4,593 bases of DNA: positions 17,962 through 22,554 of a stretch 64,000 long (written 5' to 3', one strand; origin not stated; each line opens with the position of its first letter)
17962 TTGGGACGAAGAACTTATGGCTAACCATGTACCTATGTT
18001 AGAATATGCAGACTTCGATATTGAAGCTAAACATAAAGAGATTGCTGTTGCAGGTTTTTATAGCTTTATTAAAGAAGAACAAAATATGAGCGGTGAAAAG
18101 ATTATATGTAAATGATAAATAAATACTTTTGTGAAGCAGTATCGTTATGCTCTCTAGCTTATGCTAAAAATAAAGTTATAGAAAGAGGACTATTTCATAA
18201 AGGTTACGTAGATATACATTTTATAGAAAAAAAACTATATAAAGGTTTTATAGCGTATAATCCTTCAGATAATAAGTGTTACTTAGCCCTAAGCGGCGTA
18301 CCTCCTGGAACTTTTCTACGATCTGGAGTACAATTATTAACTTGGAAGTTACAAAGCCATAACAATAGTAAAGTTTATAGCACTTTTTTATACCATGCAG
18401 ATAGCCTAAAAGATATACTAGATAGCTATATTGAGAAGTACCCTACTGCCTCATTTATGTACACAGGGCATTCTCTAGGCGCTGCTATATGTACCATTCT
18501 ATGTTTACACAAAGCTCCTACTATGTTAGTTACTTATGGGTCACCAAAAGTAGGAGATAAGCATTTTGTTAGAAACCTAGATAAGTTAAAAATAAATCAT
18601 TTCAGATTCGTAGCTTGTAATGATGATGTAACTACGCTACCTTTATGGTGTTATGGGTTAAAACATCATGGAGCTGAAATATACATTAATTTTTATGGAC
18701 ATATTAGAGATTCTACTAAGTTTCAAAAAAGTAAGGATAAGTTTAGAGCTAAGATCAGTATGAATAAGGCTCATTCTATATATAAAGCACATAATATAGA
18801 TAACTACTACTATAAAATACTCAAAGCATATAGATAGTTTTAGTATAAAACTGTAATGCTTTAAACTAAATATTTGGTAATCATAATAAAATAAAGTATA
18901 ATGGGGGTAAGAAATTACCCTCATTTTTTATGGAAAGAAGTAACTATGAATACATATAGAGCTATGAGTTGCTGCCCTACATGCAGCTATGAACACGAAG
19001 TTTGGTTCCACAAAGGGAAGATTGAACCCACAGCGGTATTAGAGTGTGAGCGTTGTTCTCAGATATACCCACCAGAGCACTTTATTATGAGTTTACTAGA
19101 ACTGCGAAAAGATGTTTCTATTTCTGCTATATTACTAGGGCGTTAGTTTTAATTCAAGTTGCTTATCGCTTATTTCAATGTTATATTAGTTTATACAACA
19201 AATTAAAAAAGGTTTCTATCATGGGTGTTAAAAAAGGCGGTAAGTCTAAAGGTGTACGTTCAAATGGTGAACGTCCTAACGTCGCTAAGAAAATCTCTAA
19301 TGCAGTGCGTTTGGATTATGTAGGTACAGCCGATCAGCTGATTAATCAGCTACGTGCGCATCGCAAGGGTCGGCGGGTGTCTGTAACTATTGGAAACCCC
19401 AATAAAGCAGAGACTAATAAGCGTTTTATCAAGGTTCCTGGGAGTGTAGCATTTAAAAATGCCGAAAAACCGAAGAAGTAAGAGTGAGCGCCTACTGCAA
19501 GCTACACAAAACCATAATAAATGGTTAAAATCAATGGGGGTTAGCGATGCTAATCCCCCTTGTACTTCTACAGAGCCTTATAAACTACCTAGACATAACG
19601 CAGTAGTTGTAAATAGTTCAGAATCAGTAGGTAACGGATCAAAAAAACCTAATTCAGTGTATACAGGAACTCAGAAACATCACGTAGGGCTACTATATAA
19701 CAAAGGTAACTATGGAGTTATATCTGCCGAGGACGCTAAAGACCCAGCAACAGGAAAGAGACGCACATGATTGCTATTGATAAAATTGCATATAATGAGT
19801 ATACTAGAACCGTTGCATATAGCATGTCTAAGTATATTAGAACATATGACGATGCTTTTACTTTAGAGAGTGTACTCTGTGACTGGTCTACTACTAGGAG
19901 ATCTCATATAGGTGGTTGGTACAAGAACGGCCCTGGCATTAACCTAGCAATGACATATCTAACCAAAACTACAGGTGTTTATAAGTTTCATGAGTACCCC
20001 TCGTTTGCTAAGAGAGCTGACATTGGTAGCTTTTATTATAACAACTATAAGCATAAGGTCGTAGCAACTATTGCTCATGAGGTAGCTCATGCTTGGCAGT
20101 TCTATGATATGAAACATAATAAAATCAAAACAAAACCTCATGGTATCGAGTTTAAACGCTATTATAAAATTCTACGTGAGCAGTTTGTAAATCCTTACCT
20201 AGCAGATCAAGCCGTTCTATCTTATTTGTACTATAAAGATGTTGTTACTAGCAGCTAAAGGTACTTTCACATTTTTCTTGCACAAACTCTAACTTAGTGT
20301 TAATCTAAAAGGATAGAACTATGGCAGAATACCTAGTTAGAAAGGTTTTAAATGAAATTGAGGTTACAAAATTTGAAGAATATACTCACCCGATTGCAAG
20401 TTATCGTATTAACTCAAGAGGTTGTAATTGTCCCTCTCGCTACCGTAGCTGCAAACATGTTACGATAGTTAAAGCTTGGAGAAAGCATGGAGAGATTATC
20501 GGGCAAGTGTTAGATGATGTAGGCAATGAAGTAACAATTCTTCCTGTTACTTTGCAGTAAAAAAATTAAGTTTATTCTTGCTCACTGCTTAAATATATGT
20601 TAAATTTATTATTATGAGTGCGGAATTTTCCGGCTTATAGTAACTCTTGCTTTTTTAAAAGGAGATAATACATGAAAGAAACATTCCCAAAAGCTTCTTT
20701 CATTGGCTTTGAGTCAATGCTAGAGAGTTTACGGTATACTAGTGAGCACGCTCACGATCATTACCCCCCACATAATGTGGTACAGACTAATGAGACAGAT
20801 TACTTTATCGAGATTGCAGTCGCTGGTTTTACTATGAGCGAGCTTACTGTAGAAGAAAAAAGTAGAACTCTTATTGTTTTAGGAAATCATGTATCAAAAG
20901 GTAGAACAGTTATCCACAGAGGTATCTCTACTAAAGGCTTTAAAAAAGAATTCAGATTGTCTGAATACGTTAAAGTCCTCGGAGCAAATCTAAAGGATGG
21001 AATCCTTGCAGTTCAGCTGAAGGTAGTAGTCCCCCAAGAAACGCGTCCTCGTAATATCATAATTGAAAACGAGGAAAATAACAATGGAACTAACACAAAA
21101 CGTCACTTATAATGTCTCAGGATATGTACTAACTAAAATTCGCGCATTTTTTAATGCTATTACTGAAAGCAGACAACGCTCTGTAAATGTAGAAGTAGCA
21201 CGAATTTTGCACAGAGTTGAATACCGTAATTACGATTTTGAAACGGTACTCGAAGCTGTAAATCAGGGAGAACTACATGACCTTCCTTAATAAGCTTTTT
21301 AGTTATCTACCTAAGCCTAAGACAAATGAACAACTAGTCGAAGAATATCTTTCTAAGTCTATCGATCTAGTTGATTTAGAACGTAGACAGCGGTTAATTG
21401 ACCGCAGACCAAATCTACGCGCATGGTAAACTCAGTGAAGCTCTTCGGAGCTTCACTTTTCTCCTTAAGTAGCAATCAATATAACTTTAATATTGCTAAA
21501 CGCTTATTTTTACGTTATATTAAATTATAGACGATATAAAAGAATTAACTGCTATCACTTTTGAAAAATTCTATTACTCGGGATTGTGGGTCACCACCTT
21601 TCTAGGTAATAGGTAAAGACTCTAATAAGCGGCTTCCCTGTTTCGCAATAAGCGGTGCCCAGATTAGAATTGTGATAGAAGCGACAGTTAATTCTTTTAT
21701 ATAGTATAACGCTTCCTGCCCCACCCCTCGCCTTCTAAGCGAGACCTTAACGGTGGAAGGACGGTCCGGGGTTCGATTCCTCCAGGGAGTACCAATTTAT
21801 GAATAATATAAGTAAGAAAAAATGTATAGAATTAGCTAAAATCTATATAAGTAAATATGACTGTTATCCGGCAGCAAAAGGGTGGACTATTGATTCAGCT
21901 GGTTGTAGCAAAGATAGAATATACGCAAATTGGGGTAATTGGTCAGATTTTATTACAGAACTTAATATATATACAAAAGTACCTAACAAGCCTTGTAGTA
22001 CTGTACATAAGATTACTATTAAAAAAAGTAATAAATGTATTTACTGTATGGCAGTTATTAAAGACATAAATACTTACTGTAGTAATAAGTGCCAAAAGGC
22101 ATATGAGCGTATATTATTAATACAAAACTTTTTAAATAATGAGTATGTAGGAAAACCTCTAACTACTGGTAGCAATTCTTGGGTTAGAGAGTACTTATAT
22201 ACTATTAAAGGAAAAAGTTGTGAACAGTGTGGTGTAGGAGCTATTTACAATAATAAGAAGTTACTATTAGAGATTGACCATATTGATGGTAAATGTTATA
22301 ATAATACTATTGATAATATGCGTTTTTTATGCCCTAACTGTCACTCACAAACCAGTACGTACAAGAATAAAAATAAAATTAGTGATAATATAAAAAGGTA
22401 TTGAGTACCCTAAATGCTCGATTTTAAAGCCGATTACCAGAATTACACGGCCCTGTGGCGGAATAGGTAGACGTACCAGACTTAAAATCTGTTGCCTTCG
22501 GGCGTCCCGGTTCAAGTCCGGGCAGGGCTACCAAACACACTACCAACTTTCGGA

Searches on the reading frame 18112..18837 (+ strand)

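Call 59: search_protein_families(library=pfam, proteins=[window:18112-18837:+], max_evalue=0.001)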
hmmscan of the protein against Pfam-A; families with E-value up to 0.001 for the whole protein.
window:18112-18837:+ (241 aa): 1 family
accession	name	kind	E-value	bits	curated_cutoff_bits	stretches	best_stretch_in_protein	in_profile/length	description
PF01764.32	Lipase_3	-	2e-15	57.3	22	1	88-178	38-137/140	Lipase (class 3)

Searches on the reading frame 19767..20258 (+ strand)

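Call 89: search_protein_families(library=pfam, proteins=[window:19767-20258:+], max_evalue=0.001)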
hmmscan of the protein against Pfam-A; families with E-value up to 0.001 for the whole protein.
window:19767-20258:+ (163 aa): 1 family
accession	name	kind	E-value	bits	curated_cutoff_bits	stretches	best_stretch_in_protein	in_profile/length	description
PF10263.15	SprT-like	-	7.9e-08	32.6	25.6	1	56-138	40-97/108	SprT-like family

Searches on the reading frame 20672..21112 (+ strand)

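Call 89: search_protein_families(library=pfam, proteins=[window:20672-21112:+], max_evalue=0.001)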
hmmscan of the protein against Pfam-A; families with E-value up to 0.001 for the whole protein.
window:20672-21112:+ (146 aa): 1 family
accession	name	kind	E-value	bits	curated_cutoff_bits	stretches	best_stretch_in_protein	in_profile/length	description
PF00011.27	HSP20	-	5.9e-11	42.8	20.8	1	39-131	4-101/102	Hsp20/alpha crystallin family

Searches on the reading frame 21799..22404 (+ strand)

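Call 59: search_protein_families(library=pfam, proteins=[window:21799-22404:+], max_evalue=0.001)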
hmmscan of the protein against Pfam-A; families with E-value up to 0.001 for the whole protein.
window:21799-22404:+ (201 aa): 1 family
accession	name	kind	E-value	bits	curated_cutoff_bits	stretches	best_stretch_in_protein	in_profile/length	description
PF01844.29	HNH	-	0.00043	20.8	21.4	1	141-184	1-43/47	HNH endonuclease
